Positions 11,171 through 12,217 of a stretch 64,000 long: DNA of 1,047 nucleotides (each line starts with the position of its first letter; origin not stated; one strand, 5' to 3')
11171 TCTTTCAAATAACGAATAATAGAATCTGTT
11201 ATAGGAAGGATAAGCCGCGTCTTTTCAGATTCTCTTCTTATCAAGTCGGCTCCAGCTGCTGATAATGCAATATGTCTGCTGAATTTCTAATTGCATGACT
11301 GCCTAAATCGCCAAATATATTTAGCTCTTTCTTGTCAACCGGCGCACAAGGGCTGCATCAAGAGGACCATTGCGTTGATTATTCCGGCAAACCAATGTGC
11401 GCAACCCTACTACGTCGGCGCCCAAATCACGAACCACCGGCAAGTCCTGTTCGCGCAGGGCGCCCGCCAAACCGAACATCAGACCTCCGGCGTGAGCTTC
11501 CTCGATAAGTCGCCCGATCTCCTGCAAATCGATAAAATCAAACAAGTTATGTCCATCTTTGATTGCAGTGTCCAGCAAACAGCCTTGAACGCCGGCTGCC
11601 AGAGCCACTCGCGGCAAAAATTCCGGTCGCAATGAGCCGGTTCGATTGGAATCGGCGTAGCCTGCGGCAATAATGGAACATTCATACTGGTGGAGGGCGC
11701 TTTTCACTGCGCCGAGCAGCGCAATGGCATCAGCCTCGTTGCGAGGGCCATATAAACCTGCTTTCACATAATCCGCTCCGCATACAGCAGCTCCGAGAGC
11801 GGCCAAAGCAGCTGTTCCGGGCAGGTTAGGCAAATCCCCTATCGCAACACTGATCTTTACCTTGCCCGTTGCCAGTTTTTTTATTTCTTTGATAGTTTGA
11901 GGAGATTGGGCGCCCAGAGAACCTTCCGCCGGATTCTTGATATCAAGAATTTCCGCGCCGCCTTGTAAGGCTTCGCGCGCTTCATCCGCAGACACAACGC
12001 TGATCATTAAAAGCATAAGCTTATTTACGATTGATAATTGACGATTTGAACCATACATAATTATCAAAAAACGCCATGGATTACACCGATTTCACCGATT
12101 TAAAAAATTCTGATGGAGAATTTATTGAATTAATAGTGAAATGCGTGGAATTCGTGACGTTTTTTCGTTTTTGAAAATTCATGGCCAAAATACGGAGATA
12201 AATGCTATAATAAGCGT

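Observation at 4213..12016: Methanofuran-biosynthesis genes (mfnF, mfnE, mfnB) in an apparently acidobacterial genome, with no other C1 pathway genes nearby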

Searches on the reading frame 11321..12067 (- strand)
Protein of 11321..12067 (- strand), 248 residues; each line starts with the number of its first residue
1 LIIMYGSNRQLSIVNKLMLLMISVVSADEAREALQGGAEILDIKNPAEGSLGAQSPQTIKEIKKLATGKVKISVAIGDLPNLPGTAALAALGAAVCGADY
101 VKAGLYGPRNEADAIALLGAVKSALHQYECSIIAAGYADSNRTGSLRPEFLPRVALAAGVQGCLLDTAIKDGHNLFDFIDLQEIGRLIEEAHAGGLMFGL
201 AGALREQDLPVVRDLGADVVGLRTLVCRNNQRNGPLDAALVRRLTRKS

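Call 3: search_protein_families(library=pfam, proteins=[window:11321-12067:-])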
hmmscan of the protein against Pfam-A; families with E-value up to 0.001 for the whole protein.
window:11321-12067:- (248 aa): 1 family
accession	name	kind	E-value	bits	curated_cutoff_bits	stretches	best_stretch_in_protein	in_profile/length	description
PF04476.19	4HFCP_synth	-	2.4e-73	247.1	22.4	1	20-244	1-227/228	4-HFC-P synthase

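Call 4: search_protein_families(library=ncbifam, proteins=[window:11321-12067:-])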
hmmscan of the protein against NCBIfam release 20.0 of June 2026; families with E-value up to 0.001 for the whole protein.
window:11321-12067:- (248 aa): 4 families
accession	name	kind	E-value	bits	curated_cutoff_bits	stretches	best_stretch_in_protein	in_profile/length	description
NF002573.0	PRK02227.1-1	equivalog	3e-71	239.5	341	1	18-245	1-231/236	(5-formylfuran-3-yl)methyl phosphate synthase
NF002575.0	PRK02227.1-3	equivalog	4.4e-70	236.1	304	1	18-246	1-230/233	(5-formylfuran-3-yl)methyl phosphate synthase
NF002576.0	PRK02227.1-5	equivalog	5.6e-45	153.5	297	1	20-244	4-219/236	hypothetical protein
NF002574.0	PRK02227.1-2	subfamily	2.4e-38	131.8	286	1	18-245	2-220/233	hypothetical protein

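Call 9: find_homologous_proteins(query=window:11321-12067:-)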
Query window:11321-12067:- (248 aa): 1712 proteins with E <= 0.001 among 8000 candidates; the best 120 are listed.
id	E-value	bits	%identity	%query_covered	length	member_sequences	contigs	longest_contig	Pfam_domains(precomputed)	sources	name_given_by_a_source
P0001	1.7e-140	484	100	92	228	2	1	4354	PF04476.20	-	-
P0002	4.2e-111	388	79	92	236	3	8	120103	PF04476.20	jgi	jgi:uncharacterized protein (UPF0264 family)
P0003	6.6e-111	388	78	93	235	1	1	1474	PF04476.20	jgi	jgi:(5-formylfuran-3-yl)methyl phosphate synthase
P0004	4.1e-100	352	75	92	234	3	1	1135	PF04476.20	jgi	jgi:(5-formylfuran-3-yl)methyl phosphate synthase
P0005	2.2e-99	350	75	90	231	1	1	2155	PF04476.20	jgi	jgi:(5-formylfuran-3-yl)methyl phosphate synthase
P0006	2.3e-97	343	69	92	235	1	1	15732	PF04476.20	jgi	jgi:(5-formylfuran-3-yl)methyl phosphate synthase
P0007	2.9e-97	343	72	92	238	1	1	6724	PF04476.20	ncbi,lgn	-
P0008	3.7e-97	343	73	90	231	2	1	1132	PF04476.20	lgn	-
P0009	4.5e-97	342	71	92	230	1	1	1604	PF04476.20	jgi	jgi:(5-formylfuran-3-yl)methyl phosphate synthase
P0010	6.7e-97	342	70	92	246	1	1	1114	PF04476.20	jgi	jgi:uncharacterized protein (UPF0264 family)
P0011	1.0e-96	341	71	92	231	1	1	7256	PF04476.20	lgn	-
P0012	1.5e-96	341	71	92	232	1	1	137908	PF04476.20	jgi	jgi:(5-formylfuran-3-yl)methyl phosphate synthase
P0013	2.2e-96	340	71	93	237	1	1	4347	PF04476.20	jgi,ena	jgi:hypothetical protein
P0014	1.5e-95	337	67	94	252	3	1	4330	PF04476.20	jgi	jgi:(5-formylfuran-3-yl)methyl phosphate synthase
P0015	1.7e-95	337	71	90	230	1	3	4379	PF04476.20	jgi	jgi:uncharacterized protein (UPF0264 family)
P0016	2.0e-95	337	70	92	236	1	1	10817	PF04476.20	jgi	jgi:uncharacterized protein (UPF0264 family)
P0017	2.2e-95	337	69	94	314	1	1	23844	PF04476.20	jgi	jgi:(5-formylfuran-3-yl)methyl phosphate synthase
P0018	4.0e-95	336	72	90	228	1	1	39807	PF04476.20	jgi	jgi:(5-formylfuran-3-yl)methyl phosphate synthase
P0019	5.5e-95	335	70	92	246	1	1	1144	PF04476.20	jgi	jgi:uncharacterized protein (UPF0264 family)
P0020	3.3e-94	333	69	92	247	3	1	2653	PF04476.20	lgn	-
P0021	3.6e-94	333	66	98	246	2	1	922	PF04476.20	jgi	jgi:(5-formylfuran-3-yl)methyl phosphate synthase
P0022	4.3e-94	333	70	92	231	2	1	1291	PF04476.20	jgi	jgi:uncharacterized protein (UPF0264 family)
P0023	6.5e-94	332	71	92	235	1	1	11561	PF04476.20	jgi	jgi:(5-formylfuran-3-yl)methyl phosphate synthase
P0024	6.7e-94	332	69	92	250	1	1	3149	PF04476.20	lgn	-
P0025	8.9e-94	331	68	91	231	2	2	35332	PF04476.20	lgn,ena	-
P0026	1.5e-93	331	69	92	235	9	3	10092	PF04476.20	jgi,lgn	jgi:uncharacterized protein (UPF0264 family)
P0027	1.6e-93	331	67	92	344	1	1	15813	PF04965.20,PF04476.20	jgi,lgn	jgi:uncharacterized protein (UPF0264 family)/phage baseplate assembly protein W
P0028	2.3e-93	330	69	92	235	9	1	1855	PF04476.20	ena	-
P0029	2.7e-93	330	68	93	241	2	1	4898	PF04476.20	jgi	jgi:(5-formylfuran-3-yl)methyl phosphate synthase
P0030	4.1e-93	329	67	92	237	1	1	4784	PF04476.20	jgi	-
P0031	5.7e-93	329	69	92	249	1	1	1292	PF04476.20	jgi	jgi:uncharacterized protein (UPF0264 family)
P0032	7.8e-93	328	66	92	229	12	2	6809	PF04476.20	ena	-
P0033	1.6e-92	327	67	92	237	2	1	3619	PF04476.20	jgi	jgi:(5-formylfuran-3-yl)methyl phosphate synthase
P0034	1.6e-92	327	67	93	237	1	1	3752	PF04476.20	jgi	jgi:(5-formylfuran-3-yl)methyl phosphate synthase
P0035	2.3e-92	327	67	92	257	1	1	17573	PF04476.20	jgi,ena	-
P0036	3.0e-92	326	68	92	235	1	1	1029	PF04476.20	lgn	-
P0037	3.0e-92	326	69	91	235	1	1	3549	PF04476.20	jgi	jgi:(5-formylfuran-3-yl)methyl phosphate synthase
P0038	5.1e-92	326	70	92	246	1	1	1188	PF04476.20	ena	-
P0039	6.0e-92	325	69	92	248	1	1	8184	PF04476.20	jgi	jgi:(5-formylfuran-3-yl)methyl phosphate synthase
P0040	6.9e-92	325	67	93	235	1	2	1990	PF04476.20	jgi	jgi:uncharacterized protein (UPF0264 family)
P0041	7.4e-92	325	70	92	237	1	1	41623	PF04476.20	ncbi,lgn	-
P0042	9.7e-92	325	68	94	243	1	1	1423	PF04476.20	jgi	jgi:uncharacterized protein (UPF0264 family)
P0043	1.2e-91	325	68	91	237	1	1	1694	PF04476.20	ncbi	-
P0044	1.5e-91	324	67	92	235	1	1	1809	PF04476.20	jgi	jgi:uncharacterized protein (UPF0264 family)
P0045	1.5e-91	324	67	92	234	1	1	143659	PF04476.20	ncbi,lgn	-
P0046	1.6e-91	324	65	92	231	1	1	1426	PF04476.20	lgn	-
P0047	1.9e-91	324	67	92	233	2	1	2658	PF04476.20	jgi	jgi:(5-formylfuran-3-yl)methyl phosphate synthase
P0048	2.3e-91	324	65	93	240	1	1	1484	PF04476.20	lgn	-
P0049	2.7e-91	323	66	92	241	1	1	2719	PF04476.20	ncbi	-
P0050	5.5e-91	322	66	92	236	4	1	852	PF04476.20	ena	-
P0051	5.6e-91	322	68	90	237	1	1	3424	PF04476.20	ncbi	-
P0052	5.8e-91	322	70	92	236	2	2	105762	PF04476.20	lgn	-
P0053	6.9e-91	322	65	92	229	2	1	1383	PF04476.20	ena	-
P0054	7.0e-91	322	68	92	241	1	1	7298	PF04476.20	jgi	jgi:(5-formylfuran-3-yl)methyl phosphate synthase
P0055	7.1e-91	322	67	92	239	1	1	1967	PF04476.20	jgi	jgi:(5-formylfuran-3-yl)methyl phosphate synthase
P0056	1.1e-90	321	68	90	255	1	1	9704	PF04476.20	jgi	jgi:uncharacterized protein (UPF0264 family)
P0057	1.2e-90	321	65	90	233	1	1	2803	PF04476.20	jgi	-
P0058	1.8e-90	321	68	93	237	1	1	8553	PF04476.20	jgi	jgi:(5-formylfuran-3-yl)methyl phosphate synthase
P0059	1.8e-90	321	67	92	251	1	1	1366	PF04476.20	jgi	jgi:(5-formylfuran-3-yl)methyl phosphate synthase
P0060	1.9e-90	321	66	92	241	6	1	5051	PF04476.20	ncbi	-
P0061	4.4e-90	319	68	91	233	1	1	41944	PF04476.20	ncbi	-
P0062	5.2e-90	319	62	93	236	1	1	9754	PF04476.20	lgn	-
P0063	5.2e-90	319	67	92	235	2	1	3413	PF04476.20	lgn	-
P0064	5.3e-90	319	68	92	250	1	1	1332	PF04476.20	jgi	jgi:(5-formylfuran-3-yl)methyl phosphate synthase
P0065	5.7e-90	319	66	92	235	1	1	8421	PF04476.20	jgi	jgi:(5-formylfuran-3-yl)methyl phosphate synthase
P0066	6.4e-90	319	67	93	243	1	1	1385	PF04476.20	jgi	jgi:(5-formylfuran-3-yl)methyl phosphate synthase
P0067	6.7e-90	319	66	92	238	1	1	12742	PF04476.20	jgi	jgi:(5-formylfuran-3-yl)methyl phosphate synthase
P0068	8.9e-90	318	65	91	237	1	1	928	PF04476.20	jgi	-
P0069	9.4e-90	318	67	92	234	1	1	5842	PF04476.20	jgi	jgi:hypothetical protein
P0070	1.1e-89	318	66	93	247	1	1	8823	PF04476.20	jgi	jgi:uncharacterized protein (UPF0264 family)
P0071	1.4e-89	318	63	93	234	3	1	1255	PF04476.20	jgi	jgi:uncharacterized protein (UPF0264 family)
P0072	1.6e-89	318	64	92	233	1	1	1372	PF04476.20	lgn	-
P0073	1.9e-89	317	65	92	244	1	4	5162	PF04476.20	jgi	jgi:uncharacterized protein (UPF0264 family)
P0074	2.1e-89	317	65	92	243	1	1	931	PF04476.20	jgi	jgi:uncharacterized protein (UPF0264 family)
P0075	2.1e-89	317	67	92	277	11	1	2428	PF04476.20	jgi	jgi:uncharacterized protein (UPF0264 family)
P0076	2.4e-89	317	66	93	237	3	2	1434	PF04476.20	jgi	jgi:uncharacterized protein (UPF0264 family)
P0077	2.7e-89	317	65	93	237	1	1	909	PF04476.20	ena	-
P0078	3.0e-89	317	65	92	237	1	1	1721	PF04476.20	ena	-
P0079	3.3e-89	317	66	92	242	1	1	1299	PF04476.20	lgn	-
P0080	3.8e-89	316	65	93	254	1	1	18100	PF04476.20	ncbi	-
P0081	4.0e-89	316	66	92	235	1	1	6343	PF04476.20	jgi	jgi:(5-formylfuran-3-yl)methyl phosphate synthase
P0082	4.5e-89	316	66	92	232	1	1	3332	PF04476.20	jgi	jgi:(5-formylfuran-3-yl)methyl phosphate synthase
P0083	5.5e-89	316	65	91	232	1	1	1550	PF04476.20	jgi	jgi:uncharacterized protein (UPF0264 family)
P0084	1.2e-88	315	64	92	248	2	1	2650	PF04476.20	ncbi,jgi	-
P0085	1.3e-88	315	65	93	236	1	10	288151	PF04476.20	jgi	jgi:uncharacterized protein (UPF0264 family)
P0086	1.3e-88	315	62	92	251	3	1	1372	PF04476.20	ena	-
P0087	1.5e-88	314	65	93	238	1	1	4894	PF04476.20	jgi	jgi:(5-formylfuran-3-yl)methyl phosphate synthase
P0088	1.5e-88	314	65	92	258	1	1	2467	PF04476.20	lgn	-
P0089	1.5e-88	314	65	93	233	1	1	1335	PF04476.20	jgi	jgi:(5-formylfuran-3-yl)methyl phosphate synthase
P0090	1.7e-88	314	66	93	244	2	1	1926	PF04476.20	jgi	jgi:uncharacterized protein (UPF0264 family)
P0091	1.8e-88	314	66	91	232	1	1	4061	PF04476.20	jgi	jgi:(5-formylfuran-3-yl)methyl phosphate synthase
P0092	2.0e-88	314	62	92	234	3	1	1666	PF04476.20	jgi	-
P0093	2.4e-88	314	63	93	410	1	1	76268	PF04476.20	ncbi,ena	-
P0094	2.6e-88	314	64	92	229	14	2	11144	PF04476.20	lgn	-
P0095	2.7e-88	314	63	93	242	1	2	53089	PF04476.20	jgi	jgi:uncharacterized protein (UPF0264 family)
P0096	2.9e-88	313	65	92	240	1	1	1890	PF04476.20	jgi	jgi:uncharacterized protein (UPF0264 family)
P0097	3.4e-88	313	65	92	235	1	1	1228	PF04476.20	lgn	-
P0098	3.7e-88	313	67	92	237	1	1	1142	PF04476.20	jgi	jgi:uncharacterized protein (UPF0264 family)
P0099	4.5e-88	313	65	93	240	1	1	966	PF04476.20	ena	-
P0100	4.9e-88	313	65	92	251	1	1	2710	PF04476.20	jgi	jgi:uncharacterized protein (UPF0264 family)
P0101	5.7e-88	312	63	92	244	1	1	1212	PF04476.20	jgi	jgi:uncharacterized protein (UPF0264 family)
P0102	6.6e-88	312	65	93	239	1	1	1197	PF04476.20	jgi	jgi:(5-formylfuran-3-yl)methyl phosphate synthase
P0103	1.1e-87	311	66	93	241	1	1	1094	PF04476.20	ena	-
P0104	1.2e-87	311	65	92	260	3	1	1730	PF04476.20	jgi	jgi:(5-formylfuran-3-yl)methyl phosphate synthase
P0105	1.3e-87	311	66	92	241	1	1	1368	PF04476.20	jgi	jgi:uncharacterized protein (UPF0264 family)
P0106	1.5e-87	311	64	92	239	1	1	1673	PF04476.20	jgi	jgi:(5-formylfuran-3-yl)methyl phosphate synthase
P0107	1.8e-87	311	65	92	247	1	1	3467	PF04476.20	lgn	-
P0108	1.9e-87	311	66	92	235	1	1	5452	PF04476.20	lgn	-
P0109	1.9e-87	311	64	92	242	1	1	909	PF04476.20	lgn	-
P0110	2.0e-87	311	66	92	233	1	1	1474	PF04476.20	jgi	jgi:(5-formylfuran-3-yl)methyl phosphate synthase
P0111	2.3e-87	310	62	92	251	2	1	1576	PF04476.20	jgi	jgi:(5-formylfuran-3-yl)methyl phosphate synthase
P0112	2.4e-87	310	66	92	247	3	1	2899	PF04476.20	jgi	jgi:uncharacterized protein (UPF0264 family)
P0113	2.4e-87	310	66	92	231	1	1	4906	PF04476.20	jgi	jgi:hypothetical protein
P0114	2.4e-87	310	66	92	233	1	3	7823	PF04476.20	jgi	jgi:uncharacterized protein (UPF0264 family)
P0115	2.5e-87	310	65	92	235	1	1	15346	PF04476.20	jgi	jgi:uncharacterized protein (UPF0264 family)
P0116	2.5e-87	310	65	92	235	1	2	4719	PF04476.20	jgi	jgi:uncharacterized protein (UPF0264 family)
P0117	2.9e-87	310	65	92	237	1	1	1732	PF04476.20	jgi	jgi:uncharacterized protein (UPF0264 family)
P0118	3.3e-87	310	67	92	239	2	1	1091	PF04476.20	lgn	-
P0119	3.6e-87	310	64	93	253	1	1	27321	PF04476.20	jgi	jgi:(5-formylfuran-3-yl)methyl phosphate synthase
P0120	3.6e-87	310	64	92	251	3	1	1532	PF04476.20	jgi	jgi:uncharacterized protein (UPF0264 family)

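Call 11: find_encoding_contigs(protein=P0002, flank=10000, max_places=3)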
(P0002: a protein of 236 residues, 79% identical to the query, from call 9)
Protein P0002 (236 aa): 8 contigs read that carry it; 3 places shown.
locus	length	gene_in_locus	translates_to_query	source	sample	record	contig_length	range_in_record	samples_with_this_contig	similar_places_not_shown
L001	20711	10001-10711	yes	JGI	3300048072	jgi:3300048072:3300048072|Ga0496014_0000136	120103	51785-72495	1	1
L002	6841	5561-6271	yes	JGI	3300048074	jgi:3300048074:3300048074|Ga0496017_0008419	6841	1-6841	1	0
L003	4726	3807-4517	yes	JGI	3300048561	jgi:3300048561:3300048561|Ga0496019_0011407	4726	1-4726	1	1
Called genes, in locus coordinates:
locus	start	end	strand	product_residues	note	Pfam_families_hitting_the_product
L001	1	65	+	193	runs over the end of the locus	PF14060:DUF4252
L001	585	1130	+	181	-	-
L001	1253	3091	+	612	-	PF00512:HisKA, PF02518:HATPase_c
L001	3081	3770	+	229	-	PF00072:Response_reg, PF00486:Trans_reg_C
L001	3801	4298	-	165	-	PF20603:Bact_hydrolase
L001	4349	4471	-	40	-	-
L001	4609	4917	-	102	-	-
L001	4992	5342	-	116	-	PF11969:DcpS_C, PF01230:HIT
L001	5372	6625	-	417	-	PF00275:EPSP_synthase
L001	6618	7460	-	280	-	PF17827:PrmC_N, PF03602:Cons_hypoth95, PF05175:MTS, PF01170:UPF0020, PF06325:PrmA, PF13847:Methyltransf_31, PF08241:Methyltransf_11, PF08242:Methyltransf_12, +6 more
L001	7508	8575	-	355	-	PF03462:PCRF, PF00472:RF-1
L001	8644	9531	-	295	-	PF07136:DUF1385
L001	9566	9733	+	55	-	-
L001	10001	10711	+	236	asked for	PF04476:4HFCP_synth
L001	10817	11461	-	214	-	PF00696:AA_kinase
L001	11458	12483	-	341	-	PF01968:Hydantoinase_A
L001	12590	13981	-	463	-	-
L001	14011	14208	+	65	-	-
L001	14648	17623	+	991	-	PF15979:Glyco_hydro_115, PF17829:GH115_C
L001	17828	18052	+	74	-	PF15970:HicB-like_2 (weak), PF15919:HicB_lk_antitox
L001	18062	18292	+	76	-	PF07927:HicA_toxin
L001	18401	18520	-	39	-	-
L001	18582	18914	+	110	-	-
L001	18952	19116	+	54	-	-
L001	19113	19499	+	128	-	PF11903:ParD_like (weak)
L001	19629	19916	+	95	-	-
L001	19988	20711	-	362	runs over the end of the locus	PF18301:preATP-grasp_3, PF14397:ATPgrasp_ST (faint), PF02655:ATP-grasp_3, PF08443:RimK (weak), PF02955:GSH-S_ATP, PF13535:ATP-grasp_4 (faint)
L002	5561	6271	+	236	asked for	PF04476:4HFCP_synth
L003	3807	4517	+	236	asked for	PF04476:4HFCP_synth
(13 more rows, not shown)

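Call 12: find_encoding_contigs(protein=P0045, flank=10000, max_places=2)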
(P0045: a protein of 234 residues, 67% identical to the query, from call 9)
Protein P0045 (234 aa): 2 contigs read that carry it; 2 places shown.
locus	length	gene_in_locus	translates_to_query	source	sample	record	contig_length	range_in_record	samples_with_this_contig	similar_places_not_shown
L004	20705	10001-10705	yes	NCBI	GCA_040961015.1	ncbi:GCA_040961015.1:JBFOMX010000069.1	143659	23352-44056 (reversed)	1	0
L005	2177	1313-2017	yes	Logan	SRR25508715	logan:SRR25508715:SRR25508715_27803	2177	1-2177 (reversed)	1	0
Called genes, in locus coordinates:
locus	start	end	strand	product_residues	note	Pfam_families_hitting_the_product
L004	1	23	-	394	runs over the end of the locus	PF12679:ABC2_membrane_2, PF12698:ABC2_membrane_3, PF10920:DUF2705 (weak)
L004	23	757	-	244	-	PF00005:ABC_tran, PF13604:AAA_30 (faint), PF13304:AAA_21 (faint)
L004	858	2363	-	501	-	PF00561:Abhydrolase_1, PF08386:Abhydrolase_4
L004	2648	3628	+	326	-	PF14522:Cytochrome_C7 (faint), PF22113:Mtrc-MtrF_II-IV_dom (faint), PF14537:Cytochrom_c3_2 (faint), PF22678:Cytochrom_c_NrfB-like, PF09699:Paired_CXXCH_1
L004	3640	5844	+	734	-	PF11854:MtrB_PioB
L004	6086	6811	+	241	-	PF00005:ABC_tran, PF13304:AAA_21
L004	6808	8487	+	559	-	PF16949:ABC_tran_2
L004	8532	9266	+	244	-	PF16138:DUF4846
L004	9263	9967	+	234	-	PF01551:Peptidase_M23 (weak)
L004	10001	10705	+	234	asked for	PF04476:4HFCP_synth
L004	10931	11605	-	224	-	PF00696:AA_kinase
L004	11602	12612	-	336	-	PF01968:Hydantoinase_A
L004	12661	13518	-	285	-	PF02110:HK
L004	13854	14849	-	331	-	PF18301:preATP-grasp_3, PF02655:ATP-grasp_3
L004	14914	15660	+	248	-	PF00977:His_biosynth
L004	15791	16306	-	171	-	PF08714:Fae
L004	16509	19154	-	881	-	PF00933:Glyco_hydro_3, PF01915:Glyco_hydro_3_C, PF07691:PA14, PF14310:Fn3-like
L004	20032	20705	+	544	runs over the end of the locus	PF00672:HAMP (weak), PF18947:HAMP_2, PF00015:MCPsignal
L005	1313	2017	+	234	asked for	PF04476:4HFCP_synth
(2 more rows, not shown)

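Call 13: find_related_loci(query=window:11321-12007:-, collection=genome_contigs, flank=10000)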
Query window:11321-12007:- (228 aa) in genome_contigs; peptide patterns used: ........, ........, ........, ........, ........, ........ (x = any residue, [..] = any of these).
599 stretches matched a pattern (row limit reached: there are more); 294 encode a relative of the query (tblastn E <= 1e-3); the best 80 are kept; 80 distinct loci.
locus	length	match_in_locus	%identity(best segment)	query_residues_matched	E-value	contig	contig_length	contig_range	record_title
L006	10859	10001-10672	65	1-224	2e-89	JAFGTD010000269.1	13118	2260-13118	MAG: Acidobacteria bacterium isolate Zod_Metabat.95 k87_11236748, whole genome shotgun sequence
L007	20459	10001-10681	63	1-227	2e-87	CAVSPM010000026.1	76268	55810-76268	MAG: uncultured beta proteobacterium isolate MFD01476.bin.3.321 genome assembly, contig: contig_55331, whole genome shot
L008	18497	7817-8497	60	1-227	1e-85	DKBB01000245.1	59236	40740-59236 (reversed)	MAG TPA_asm: Acidobacteria bacterium UBA6911 UBA6911_contig_6851, whole genome shotgun sequence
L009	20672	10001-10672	70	1-224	3e-85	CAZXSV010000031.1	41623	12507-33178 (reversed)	MAG TPA_asm: uncultured Acidobacteriota bacterium isolate SRP192927_co7_610 genome assembly, contig: NODE_1340_length_41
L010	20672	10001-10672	67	1-224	3e-85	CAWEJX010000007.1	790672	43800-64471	MAG: uncultured Acidobacteriota bacterium isolate MFD05942.bin.2.136 genome assembly, contig: contig_24821, whole genome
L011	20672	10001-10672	65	1-224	5e-83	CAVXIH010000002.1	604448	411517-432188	MAG: uncultured Acidobacteriota bacterium isolate MFD02979.bin.2.93 genome assembly, contig: contig_15060, whole genome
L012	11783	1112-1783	66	1-224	6e-83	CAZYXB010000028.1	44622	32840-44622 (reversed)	MAG TPA_asm: uncultured Acidobacteriota bacterium isolate SRP192927_co6_641 genome assembly, contig: NODE_1243_length_44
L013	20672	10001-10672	65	1-224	1e-82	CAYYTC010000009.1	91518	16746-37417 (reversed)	MAG TPA_asm: uncultured Acidobacteriota bacterium isolate SRP192927_co7_741 genome assembly, contig: NODE_276_length_915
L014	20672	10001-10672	64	1-224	1e-82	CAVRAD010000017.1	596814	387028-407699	MAG: uncultured Acidobacteriota bacterium isolate MFD00032.bin.2.131 genome assembly, contig: contig_3608, whole genome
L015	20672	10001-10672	64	1-224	2e-79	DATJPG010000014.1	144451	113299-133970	MAG TPA_asm: Acidobacteriota bacterium isolate SMAG_U14907 k141_1979779, whole genome shotgun sequence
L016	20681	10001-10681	62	1-227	4e-77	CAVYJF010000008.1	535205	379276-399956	MAG: uncultured Acidobacteriota bacterium isolate MFD01476.bin.2.38 genome assembly, contig: contig_16383, whole genome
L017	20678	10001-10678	59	1-226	1e-72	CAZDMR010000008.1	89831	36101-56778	MAG TPA_asm: uncultured Acidobacteriota bacterium isolate binchicken_co116_446 genome assembly, contig: NODE_136_length_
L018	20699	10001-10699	60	1-224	1e-71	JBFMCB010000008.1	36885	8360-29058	MAG: Chloroflexota bacterium isolate MAG180 MAG180_8, whole genome shotgun sequence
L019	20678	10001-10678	44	1-223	1e-63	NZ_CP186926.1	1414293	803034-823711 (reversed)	Methanocaldococcus indicus strain SL43 chromosome, complete genome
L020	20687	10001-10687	45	1-226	1e-63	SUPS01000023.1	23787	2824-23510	MAG: Candidatus Helarchaeota ASGARD archaeon Hel_GB_A NODE_2087_length_23787_cov_12.9011, whole genome shotgun sequence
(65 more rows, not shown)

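Call 26: find_encoding_contigs(protein=P0085, flank=10000, max_places=2)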
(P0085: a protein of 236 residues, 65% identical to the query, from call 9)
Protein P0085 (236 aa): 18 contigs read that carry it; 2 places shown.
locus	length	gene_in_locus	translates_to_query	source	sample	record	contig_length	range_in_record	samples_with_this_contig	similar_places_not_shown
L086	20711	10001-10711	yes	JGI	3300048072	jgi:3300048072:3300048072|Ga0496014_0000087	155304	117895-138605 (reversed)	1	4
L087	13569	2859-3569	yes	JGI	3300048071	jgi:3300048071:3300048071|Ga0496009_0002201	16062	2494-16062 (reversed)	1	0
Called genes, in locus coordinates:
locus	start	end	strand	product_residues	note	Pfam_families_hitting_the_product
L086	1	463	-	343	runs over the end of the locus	PF02504:FA_synthesis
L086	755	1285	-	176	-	PF02620:YceD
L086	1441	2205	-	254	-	PF13428:TPR_14 (faint), PF09976:TPR_21 (weak)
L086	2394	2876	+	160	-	PF00254:FKBP_C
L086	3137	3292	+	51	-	-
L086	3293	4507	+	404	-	PF13435:Cytochrome_C554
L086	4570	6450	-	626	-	PF02730:AFOR_N, PF01314:AFOR_C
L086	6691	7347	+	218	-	PF13462:Thioredoxin_4, PF01323:DSBA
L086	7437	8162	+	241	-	PF00005:ABC_tran, PF13304:AAA_21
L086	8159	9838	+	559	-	PF16949:ABC_tran_2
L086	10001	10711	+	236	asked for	PF04476:4HFCP_synth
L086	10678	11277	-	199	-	PF00696:AA_kinase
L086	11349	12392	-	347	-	PF01968:Hydantoinase_A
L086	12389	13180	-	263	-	PF02110:HK, PF01256:Carb_kinase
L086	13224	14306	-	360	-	PF18301:preATP-grasp_3, PF02655:ATP-grasp_3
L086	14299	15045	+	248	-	PF00977:His_biosynth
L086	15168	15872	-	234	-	PF08714:Fae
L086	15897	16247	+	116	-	PF01329:Pterin_4a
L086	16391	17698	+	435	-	PF00465:Fe-ADH, PF13685:Fe-ADH_2, PF25137:ADH_Fe_C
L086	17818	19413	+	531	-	PF00171:Aldedh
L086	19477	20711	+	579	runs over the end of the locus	PF02129:Peptidase_S15, PF08530:PepX_C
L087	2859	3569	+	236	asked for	PF04476:4HFCP_synth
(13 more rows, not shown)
